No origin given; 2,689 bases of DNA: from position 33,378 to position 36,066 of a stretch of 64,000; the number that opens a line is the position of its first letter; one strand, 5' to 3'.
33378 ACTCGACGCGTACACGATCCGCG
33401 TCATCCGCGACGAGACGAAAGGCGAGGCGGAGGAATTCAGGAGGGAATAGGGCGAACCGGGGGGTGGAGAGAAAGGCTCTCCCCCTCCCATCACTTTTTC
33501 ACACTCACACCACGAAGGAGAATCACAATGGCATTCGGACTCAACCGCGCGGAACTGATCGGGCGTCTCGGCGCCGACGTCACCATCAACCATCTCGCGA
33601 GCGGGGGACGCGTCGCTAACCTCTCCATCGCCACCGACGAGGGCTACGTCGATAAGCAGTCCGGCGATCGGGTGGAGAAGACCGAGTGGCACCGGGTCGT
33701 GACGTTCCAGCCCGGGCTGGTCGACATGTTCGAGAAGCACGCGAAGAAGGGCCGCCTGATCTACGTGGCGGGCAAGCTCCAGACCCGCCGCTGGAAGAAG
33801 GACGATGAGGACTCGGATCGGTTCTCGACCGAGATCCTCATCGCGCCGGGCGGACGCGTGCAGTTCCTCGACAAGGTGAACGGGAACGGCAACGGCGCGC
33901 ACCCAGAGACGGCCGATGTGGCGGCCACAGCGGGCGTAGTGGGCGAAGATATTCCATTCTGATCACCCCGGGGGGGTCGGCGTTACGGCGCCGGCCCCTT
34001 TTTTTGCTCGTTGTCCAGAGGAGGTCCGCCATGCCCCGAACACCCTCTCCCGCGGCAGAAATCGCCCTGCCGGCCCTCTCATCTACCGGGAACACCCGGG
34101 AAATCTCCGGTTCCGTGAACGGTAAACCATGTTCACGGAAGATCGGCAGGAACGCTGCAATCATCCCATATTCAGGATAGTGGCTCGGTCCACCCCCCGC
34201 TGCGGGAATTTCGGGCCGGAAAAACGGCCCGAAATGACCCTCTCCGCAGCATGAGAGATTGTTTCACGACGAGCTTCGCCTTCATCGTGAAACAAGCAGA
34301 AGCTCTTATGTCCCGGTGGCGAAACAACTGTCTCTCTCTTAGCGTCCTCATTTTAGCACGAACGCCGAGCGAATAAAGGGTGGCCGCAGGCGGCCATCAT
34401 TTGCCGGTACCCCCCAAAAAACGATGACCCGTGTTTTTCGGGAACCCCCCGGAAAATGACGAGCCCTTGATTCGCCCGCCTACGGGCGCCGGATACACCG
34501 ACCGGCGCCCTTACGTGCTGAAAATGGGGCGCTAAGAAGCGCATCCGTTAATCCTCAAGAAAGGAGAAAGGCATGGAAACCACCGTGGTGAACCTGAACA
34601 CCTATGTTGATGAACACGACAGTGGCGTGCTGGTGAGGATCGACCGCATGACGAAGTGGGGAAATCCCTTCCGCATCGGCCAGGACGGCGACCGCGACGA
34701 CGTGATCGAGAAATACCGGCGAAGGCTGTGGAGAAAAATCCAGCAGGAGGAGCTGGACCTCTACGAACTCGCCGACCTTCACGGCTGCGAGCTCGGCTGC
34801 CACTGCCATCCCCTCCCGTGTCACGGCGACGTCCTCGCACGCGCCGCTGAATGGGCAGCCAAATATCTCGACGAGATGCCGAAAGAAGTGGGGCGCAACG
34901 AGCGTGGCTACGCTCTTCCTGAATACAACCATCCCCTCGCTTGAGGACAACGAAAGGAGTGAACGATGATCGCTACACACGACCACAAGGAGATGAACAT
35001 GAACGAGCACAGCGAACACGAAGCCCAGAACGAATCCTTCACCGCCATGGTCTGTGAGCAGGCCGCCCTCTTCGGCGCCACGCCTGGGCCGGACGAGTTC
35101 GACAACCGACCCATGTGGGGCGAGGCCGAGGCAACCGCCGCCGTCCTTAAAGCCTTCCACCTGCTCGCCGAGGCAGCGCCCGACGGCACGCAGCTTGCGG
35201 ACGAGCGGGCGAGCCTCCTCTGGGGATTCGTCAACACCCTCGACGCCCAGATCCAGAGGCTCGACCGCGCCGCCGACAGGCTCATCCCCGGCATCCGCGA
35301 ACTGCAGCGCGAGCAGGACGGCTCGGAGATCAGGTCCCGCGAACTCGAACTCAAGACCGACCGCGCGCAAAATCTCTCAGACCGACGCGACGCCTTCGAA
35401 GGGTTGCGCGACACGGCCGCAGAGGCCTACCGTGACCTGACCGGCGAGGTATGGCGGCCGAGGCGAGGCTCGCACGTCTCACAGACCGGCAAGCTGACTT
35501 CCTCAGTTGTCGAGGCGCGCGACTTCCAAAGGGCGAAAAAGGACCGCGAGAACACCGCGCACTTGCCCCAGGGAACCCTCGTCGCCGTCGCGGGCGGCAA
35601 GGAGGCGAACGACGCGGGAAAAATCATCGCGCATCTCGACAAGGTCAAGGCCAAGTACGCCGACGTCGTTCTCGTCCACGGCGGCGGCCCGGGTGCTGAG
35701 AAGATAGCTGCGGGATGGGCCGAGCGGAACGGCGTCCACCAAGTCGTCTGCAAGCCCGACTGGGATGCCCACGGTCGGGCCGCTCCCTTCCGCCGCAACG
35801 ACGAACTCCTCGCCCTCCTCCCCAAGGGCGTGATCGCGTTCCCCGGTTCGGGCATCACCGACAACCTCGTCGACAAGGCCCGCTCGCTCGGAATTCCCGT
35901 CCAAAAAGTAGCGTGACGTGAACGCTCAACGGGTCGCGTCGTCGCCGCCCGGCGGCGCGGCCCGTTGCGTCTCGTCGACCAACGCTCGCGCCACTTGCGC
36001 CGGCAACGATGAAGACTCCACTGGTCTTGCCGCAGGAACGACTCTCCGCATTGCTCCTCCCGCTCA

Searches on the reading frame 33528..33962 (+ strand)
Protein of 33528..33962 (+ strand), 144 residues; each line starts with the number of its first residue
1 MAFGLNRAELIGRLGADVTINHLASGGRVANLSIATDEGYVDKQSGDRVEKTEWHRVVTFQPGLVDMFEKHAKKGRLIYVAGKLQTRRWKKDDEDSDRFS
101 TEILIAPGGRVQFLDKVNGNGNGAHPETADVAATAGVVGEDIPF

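Call 40: search_protein_families(library=pfam, proteins=[window:33528-33962:+], max_evalue=0.001)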
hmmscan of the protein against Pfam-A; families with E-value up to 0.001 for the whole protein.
window:33528-33962:+ (144 aa): 1 family
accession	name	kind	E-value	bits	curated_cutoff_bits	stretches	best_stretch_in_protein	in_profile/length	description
PF00436.31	SSB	-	5.7e-24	84.6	26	1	5-112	1-102/104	Single-strand binding protein family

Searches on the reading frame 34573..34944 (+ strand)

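Call 40: search_protein_families(library=pfam, proteins=[window:34573-34944:+], max_evalue=0.001)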
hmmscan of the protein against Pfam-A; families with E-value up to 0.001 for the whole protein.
window:34573-34944:+ (123 aa): 1 family
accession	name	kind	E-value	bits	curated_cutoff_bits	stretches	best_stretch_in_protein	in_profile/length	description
PF14216.11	DUF4326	-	1.5e-23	83.7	25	1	19-89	11-81/82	Domain of unknown function (DUF4326)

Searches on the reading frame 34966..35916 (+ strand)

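Call 40: search_protein_families(library=pfam, proteins=[window:34966-35916:+], max_evalue=0.001)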
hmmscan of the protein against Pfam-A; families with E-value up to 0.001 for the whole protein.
window:34966-35916:+ (316 aa): 1 family
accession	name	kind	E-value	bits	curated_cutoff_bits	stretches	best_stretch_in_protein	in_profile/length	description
PF10686.14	YAcAr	-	2.4e-22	78.9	28.2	1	206-269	3-66/66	YspA, cpYpsA-related SLOG family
